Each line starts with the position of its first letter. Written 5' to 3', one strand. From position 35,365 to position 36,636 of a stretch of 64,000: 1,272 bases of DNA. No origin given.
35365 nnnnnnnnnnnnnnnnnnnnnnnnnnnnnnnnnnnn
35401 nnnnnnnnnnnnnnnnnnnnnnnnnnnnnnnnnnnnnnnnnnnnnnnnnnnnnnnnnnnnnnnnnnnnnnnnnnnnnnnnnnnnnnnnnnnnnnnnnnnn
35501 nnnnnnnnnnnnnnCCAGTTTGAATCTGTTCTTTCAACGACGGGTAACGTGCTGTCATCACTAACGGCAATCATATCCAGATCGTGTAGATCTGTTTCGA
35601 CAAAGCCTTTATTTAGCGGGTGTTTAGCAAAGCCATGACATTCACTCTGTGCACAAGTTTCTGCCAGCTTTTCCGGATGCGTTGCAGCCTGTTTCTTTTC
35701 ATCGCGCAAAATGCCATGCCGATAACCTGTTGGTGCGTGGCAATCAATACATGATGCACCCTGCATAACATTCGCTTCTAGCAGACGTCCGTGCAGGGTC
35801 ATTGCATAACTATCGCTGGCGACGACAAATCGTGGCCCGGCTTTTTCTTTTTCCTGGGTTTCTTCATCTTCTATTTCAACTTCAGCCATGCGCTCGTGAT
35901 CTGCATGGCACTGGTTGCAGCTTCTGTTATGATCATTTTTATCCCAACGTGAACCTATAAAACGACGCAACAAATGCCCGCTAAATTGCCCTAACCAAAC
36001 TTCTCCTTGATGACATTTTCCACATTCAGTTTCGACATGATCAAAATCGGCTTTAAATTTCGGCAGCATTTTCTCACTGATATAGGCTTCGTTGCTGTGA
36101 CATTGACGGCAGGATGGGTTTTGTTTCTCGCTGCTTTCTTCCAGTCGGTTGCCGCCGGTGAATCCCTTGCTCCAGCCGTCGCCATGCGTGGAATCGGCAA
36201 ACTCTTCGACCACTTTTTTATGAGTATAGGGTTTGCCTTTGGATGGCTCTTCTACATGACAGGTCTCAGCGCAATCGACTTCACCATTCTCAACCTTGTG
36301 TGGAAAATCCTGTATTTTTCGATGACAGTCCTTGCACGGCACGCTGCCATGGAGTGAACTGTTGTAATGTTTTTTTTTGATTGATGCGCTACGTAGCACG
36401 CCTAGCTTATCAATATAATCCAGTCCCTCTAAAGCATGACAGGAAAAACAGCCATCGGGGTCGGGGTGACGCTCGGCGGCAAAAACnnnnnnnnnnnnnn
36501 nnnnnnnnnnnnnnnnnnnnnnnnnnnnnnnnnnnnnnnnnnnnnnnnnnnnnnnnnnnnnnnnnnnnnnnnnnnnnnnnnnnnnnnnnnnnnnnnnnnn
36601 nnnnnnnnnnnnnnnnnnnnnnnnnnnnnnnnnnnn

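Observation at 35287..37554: NapH/CcoG-like polyferredoxin fused in one polypeptide to a membrane-anchored multiheme cytochrome domain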

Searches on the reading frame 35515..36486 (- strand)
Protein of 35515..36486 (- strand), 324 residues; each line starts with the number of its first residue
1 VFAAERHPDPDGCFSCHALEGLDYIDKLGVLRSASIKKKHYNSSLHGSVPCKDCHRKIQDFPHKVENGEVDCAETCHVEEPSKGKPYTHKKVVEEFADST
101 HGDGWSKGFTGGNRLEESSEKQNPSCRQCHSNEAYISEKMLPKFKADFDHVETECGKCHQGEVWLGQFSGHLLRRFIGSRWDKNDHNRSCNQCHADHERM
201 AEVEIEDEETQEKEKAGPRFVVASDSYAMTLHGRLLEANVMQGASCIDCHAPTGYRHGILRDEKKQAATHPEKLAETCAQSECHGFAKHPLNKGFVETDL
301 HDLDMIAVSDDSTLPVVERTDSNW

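Call 32: search_solved_structures(query=window:35515-36480:-, max_evalue=1, show_alignments=2)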
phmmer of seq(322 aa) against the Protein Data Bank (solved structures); distinct sequences matched with E-value up to 1: 0.

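Call 42: search_protein_representatives(protein=window:35515-36486:-)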
Query: 324 residues. Proteins with E-value up to 0.001 (for the whole library): 367; up to 1e-10: 95; up to 1e-30: 9. The best 150 are listed.
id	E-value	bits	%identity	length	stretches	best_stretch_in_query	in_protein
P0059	1.7e-127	441.9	59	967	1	3-324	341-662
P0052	1.7e-121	422.1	59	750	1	3-310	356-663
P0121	5.5e-118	410.6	59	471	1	3-312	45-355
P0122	1.6e-117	409.1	58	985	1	2-308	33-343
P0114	3.5e-90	319.2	57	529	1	4-238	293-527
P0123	2.8e-54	201.2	63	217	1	3-145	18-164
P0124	2.3e-42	162.0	54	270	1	165-309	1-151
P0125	3.6e-32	128.5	35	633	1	9-296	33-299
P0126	8.2e-31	124.0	36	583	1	6-253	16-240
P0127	1.3e-30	123.4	56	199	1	208-320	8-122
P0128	6.3e-28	114.5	32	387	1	6-293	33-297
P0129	4.4e-27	111.8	48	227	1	190-306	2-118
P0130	1.5e-26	110.0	49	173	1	204-324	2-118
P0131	8.3e-25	104.3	33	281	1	9-284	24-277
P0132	2.5e-24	102.7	29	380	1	8-287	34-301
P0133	2.7e-24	102.6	31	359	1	8-292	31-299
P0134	4.9e-24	101.8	33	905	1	9-304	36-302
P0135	2.3e-23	99.6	31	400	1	8-313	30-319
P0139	1.0e-22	97.4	31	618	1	9-289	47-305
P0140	1.2e-22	97.2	32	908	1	6-289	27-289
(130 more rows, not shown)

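Call 44: search_protein_families(library=ncbifam, proteins=[P0125, P0126, P0128, P0132, P0133, P0134, P0135, P0139, P0140, P0122], max_evalue=0.001)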
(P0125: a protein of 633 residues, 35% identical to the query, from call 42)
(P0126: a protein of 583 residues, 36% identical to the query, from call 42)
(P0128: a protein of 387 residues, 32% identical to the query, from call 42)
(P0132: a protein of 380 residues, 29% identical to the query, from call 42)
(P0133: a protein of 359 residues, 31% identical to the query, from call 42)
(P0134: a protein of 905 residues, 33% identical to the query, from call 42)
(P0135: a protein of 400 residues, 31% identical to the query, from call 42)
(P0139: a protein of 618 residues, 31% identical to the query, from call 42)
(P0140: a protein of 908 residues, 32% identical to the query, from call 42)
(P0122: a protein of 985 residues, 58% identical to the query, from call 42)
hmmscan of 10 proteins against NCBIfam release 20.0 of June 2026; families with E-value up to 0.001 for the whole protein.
P0125 (633 aa): 3 families
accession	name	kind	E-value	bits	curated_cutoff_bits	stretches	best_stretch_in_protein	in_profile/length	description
TIGR01583.1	formate-DH-gamm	equivalog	1.3e-12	48.1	115.85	1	406-617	4-201/204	formate dehydrogenase subunit gamma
TIGR02125.1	CytB-hydogenase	equivalog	1.6e-06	27.8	121.5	1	412-580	8-177/212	Ni/Fe-hydrogenase, b-type cytochrome subunit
NF007558.0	PRK10179.1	equivalog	0.00013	21.7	339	1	406-618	9-205/217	formate dehydrogenase-N subunit gamma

P0126 (583 aa): 3 families
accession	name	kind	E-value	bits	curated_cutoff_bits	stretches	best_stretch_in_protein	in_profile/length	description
NF007924.0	PRK10639.1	equivalog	2.1e-09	37.5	341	1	354-537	4-168/211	formate dehydrogenase cytochrome b556 subunit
TIGR01583.1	formate-DH-gamm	equivalog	2e-07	31.2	115.85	1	357-571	2-198/204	formate dehydrogenase subunit gamma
NF007558.0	PRK10179.1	equivalog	3.6e-06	26.8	339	1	357-538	7-171/217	formate dehydrogenase-N subunit gamma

P0128 (387 aa): 0 families

P0132 (380 aa): 0 families

P0133 (359 aa): 1 family
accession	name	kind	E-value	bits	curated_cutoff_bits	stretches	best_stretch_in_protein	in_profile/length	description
NF041028.1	decahem_GSU2203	exception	4.1e-05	22.9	325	1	144-291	38-181/317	GSU2203 family decaheme c-type cytochrome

P0134 (905 aa): 2 families
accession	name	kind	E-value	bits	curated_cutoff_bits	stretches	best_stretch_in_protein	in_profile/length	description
TIGR01583.1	formate-DH-gamm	equivalog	1e-06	28.8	115.85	1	399-606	4-200/204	formate dehydrogenase subunit gamma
TIGR04315.1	octaheme_Shew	subfamily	0.00025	20.2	375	1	702-753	217-264/440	tetrathionate reductase family octaheme c-type cytochrome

P0135 (400 aa): 0 families

P0139 (618 aa): 3 families
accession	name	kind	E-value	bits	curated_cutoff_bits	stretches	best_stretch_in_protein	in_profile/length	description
TIGR01583.1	formate-DH-gamm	equivalog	1.4e-12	48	115.85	1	381-463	2-78/204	formate dehydrogenase subunit gamma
NF007924.0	PRK10639.1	equivalog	3.3e-09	36.8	341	1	376-448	2-71/211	formate dehydrogenase cytochrome b556 subunit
NF007558.0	PRK10179.1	equivalog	0.00074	19.3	339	0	387-446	13-69/217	formate dehydrogenase-N subunit gamma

P0140 (908 aa): 2 families
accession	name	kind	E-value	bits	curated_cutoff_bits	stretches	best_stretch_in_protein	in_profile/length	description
TIGR04315.1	octaheme_Shew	subfamily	7.9e-08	31.7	375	1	709-781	203-272/440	tetrathionate reductase family octaheme c-type cytochrome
TIGR01583.1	formate-DH-gamm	equivalog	2.1e-06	27.8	115.85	1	479-583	73-176/204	formate dehydrogenase subunit gamma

P0122 (985 aa): 13 families
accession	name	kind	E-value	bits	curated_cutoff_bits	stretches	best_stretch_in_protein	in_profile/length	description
TIGR01931.1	cysJ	equivalog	1.3e-209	697.7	668.15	1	413-985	28-597/597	assimilatory sulfite reductase (NADPH) flavoprotein subunit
NF008197.0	PRK10953.1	equivalog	3.9e-175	583.6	838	1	412-985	34-601/601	NADPH-dependent assimilatory sulfite reductase flavoprotein subunit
NF004859.0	PRK06214.1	equivalog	1.8e-132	442.7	432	1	596-985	154-539/539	sulfite reductase subunit alpha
NF058510.1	bifunc_CpcD_PetH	exception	6.5e-27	94.3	635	1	772-985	181-405/405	bifunctional rod-capping linker CpcD/ferredoxin--NADP reductase PetH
NF045929.1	FNRPetHCyano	equivalog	1.1e-26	93.6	600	1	772-985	185-411/411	ferredoxin--NADP reductase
NF005989.0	PRK08105.1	equivalog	1.1e-20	74.1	160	1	447-581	6-143/149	flavodoxin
TIGR03224.1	benzo_boxA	equivalog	1.2e-19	70.6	459.2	1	772-973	199-402/411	benzoyl-CoA 2,3-epoxidase subunit BoxA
NF006531.0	PRK09004.1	equivalog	3.8e-18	65.7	158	1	445-582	4-142/146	FMN-binding protein MioC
TIGR01753.1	flav_short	equivalog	3.8e-12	46.9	123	1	447-579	3-132/140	flavodoxin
NF005587.0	PRK07308.1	equivalog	2e-11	44.3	138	1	447-585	6-141/147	flavodoxin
NF005216.0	PRK06703.1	subfamily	2.4e-11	43.9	127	1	447-561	6-117/151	flavodoxin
NF004343.0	PRK05723.1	equivalog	1e-06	28.8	204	1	447-583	5-146/151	flavodoxin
NF004049.0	PRK05568.1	equivalog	0.00063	20.1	206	0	445-501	4-60/142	flavodoxin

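Call 46: list_cluster_members(proteins=[P0125, P0126, P0139, P0128, P0132, P0133, P0135, P0122, P0134, P0140])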
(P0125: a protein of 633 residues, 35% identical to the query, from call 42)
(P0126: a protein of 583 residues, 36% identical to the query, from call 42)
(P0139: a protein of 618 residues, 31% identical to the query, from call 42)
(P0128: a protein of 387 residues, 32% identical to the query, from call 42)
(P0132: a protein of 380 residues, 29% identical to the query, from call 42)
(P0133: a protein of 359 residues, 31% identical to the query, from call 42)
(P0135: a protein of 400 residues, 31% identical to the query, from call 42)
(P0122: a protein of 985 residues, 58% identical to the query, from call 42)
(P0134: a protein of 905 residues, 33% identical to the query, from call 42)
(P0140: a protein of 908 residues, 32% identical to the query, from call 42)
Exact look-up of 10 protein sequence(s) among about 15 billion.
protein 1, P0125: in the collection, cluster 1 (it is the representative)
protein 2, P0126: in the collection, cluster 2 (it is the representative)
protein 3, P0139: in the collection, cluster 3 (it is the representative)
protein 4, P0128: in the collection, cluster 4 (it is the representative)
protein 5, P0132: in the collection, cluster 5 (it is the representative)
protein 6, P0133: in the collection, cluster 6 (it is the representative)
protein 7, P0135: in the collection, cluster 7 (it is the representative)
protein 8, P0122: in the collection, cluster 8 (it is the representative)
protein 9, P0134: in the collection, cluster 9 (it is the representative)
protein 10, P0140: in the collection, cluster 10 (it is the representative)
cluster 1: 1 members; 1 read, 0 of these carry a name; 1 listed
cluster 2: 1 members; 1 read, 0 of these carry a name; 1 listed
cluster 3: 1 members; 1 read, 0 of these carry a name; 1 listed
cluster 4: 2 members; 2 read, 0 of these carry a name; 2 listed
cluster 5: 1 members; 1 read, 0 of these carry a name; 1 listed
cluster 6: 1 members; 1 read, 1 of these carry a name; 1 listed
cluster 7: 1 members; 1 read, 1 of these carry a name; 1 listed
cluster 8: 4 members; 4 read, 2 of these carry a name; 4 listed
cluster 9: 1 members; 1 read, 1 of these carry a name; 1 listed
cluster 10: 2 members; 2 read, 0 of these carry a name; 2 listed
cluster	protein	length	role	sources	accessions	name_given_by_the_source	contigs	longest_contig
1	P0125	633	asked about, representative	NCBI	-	-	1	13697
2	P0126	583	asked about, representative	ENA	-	-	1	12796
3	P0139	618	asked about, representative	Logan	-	-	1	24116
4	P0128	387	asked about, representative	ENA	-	-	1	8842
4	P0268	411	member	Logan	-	-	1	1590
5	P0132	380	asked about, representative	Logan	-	-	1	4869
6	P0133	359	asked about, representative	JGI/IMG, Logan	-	hypothetical protein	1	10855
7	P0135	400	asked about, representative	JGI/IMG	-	hypothetical protein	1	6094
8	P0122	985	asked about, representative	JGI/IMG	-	sulfite reductase (NADPH) flavoprotein alpha-component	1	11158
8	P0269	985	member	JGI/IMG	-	sulfite reductase (NADPH) flavoprotein alpha-component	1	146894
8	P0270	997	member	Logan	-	-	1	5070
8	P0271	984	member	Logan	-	-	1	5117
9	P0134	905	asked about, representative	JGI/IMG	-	cytochrome b subunit of formate dehydrogenase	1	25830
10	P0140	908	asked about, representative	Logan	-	-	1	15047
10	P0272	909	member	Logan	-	-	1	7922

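Call 48: predict_structure(alignment_id=A2)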
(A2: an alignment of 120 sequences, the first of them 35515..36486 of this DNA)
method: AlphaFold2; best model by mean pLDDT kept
length: 324 residues; sequences in the alignment: 120
mean_pLDDT: 80.7   pTM: 0.80
mean pLDDT of the five models: 80.7, 80.1, 79.9, 77.8, 75.2
residues with pLDDT >= 90: 129; 70-90: 119; 50-70: 60; < 50: 16
segments of 3 or more residues with pLDDT < 50: 1-7, 166-170
pLDDT, mean of each block of 10 residues (from residue 1): 46 88 91 87 76 88 90 79 79 96 94 87 92 75 72 54 50 61 91 94 89 90 89 93 93 94 93 90 87 75 55 56 51
secondary structure, 60 per line:
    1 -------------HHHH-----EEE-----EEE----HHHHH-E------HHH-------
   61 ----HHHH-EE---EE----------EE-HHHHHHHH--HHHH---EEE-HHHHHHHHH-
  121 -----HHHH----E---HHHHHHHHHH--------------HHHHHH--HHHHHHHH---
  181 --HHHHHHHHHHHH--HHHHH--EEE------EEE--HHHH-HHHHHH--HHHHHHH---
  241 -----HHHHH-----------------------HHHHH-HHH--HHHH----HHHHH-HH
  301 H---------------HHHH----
elements in order: H14-17 E23-25 E31-33 H38-42 H65-68 H90-97 H100-103 E107-109 H111-119 H126-129 H138-147 H162-167 H170-177 H183-194 H197-201 E204-206 E213-215 H218-221 H223-228 H231-237 H246-250 H274-278 H285-288 H293-297 H317-320

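Call 51: find_encoding_contigs(protein=P0133, flank=6000, max_places=2)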
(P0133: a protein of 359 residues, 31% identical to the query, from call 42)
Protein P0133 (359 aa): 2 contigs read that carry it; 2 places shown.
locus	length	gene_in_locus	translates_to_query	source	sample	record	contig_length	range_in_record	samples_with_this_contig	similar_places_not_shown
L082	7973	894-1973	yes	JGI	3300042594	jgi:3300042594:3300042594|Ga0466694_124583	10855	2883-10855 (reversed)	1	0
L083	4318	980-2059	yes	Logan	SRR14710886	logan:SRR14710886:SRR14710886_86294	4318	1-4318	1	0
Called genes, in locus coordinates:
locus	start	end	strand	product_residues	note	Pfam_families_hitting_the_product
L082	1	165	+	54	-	?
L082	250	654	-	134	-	PF15919:HicB_lk_antitox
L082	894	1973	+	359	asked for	PF14522:Cytochrome_C7 (faint), PF22113:Mtrc-MtrF_II-IV_dom (weak)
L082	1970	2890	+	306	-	PF01292:Ni_hydr_CYTB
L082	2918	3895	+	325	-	-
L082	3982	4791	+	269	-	PF01436:NHL (faint)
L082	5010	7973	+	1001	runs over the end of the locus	PF02085:Cytochrom_CIII (faint), PF14522:Cytochrome_C7 (faint), PF14537:Cytochrom_c3_2 (faint), PF09699:Paired_CXXCH_1, PF22113:Mtrc-MtrF_II-IV_dom, PF09699:Paired_CXXCH_1 (weak), PF22113:Mtrc-MtrF_II-IV_dom (weak), PF09699:Paired_CXXCH_1 (weak)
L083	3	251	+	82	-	?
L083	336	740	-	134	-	PF15919:HicB_lk_antitox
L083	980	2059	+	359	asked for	PF14522:Cytochrome_C7 (faint), PF22113:Mtrc-MtrF_II-IV_dom (weak)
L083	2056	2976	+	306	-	PF01292:Ni_hydr_CYTB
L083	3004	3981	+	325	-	-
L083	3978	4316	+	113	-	?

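Call 52: fold_search(model_id=the predicted structure, library=pdb)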
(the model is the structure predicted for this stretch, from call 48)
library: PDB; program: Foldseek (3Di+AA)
matches with E <= 10: 17; with E <= 0.001: 0
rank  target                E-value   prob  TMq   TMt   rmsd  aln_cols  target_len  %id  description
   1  3g4g_D                2.6e+00  0.03  0.13  0.13  18.6       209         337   11  Crystal structure of human phosphodiesterase 4d with regulatory domain and d155871 (released 2010-01-19)
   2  1mz4                  2.8e+00  0.02  0.10  0.18  17.3       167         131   13  Crystal Structure of Cytochrome c550 from Thermosynechococcus elongatus (released 2003-09-23)
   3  1izl_V                6.4e+00  0.01  0.10  0.19  17.3       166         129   13  Crystal Structure of Photosystem II (released 2003-01-14)
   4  5fpd_B                6.4e+00  0.01  0.09  0.08  20.0       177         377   11  Structure of heat shock-related 70kDA protein 2 with small-molecule ligand pyrazine-2-carboxamide (AT513) in an altern (released 2015-12-16)
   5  5fpd_A                6.7e+00  0.01  0.09  0.08  20.0       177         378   11  Structure of heat shock-related 70kDA protein 2 with small-molecule ligand pyrazine-2-carboxamide (AT513) in an altern (released 2015-12-16)
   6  8hki_g                6.7e+00  0.01  0.10  0.11  16.1       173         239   11  Human TRiC open state (released 2023-12-13)
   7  4w9m_K                6.7e+00  0.01  0.12  0.11  19.2       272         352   12  AMPPNP bound Rad50 in complex with dsDNA (released 2015-01-14)
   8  1f1c_A                7.8e+00  0.01  0.10  0.19  16.9       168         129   15  CRYSTAL STRUCTURE OF CYTOCHROME C549 (released 2001-08-08)
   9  1w5c_T                7.8e+00  0.01  0.11  0.19  16.8       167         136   14  Photosystem II from Thermosynechococcus elongatus (released 2004-12-21)
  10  6hiw_DI               8.7e+00  0.01  0.10  0.09  21.7       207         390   12  Cryo-EM structure of the Trypanosoma brucei mitochondrial ribosome - This entry contains the complete small mitoribos (released 2018-09-26)
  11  7f6g_A                9.2e+00  0.02  0.11  0.11  10.4       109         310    8  Cryo-EM structure of human angiotensin receptor AT1R in complex Gq proteins and Sar1-AngII (released 2023-03-29)
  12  9w58_A                9.2e+00  0.01  0.09  0.08  17.5       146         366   12  Structure of L-glutamate oxidase E617K mutant (released 2026-01-07)
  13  3qf7_A                9.2e+00  0.01  0.12  0.11  19.1       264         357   12  The Mre11:Rad50 complex forms an ATP dependent molecular clamp in DNA double-strand break repair (released 2011-04-20)
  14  1z1n_X                9.2e+00  0.01  0.09  0.07  18.8       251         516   13  Crystal Structure of the sixteen heme cytochrome from Desulfovibrio gigas (released 2006-04-04)
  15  3d19_E                9.2e+00  0.01  0.08  0.09  19.5       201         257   10  Crystal structure of a conserved metalloprotein from Bacillus cereus (released 2008-07-08)
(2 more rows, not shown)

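Call 72: search_protein_families(library=pfam, proteins=[P0125, P0133], max_evalue=0.001)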
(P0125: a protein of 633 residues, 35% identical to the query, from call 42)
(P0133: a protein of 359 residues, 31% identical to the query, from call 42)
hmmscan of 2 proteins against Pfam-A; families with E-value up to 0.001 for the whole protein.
P0125 (633 aa): 4 families
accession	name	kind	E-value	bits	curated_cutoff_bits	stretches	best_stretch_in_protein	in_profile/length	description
PF01292.26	Ni_hydr_CYTB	-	5.3e-10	39.8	30.1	1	356-493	47-178/179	Prokaryotic cytochrome b561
PF22113.1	Mtrc-MtrF_II-IV_dom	-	8e-07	29.2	30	1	74-254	8-166/176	Outer membrane cytochrome MtrC/MtrF-like, domains II/IV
PF14522.11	Cytochrome_C7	-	5.7e-06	26.5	24.8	0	142-212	15-67/67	Cytochrome c7 and related cytochrome c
PF14537.11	Cytochrom_c3_2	-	0.00026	21.8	25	0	173-252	9-65/79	Cytochrome c3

P0133 (359 aa): 1 family
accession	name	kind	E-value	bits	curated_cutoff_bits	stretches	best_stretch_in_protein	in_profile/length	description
PF14522.11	Cytochrome_C7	-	1.6e-07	31.5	24.8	0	170-256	10-66/67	Cytochrome c7 and related cytochrome c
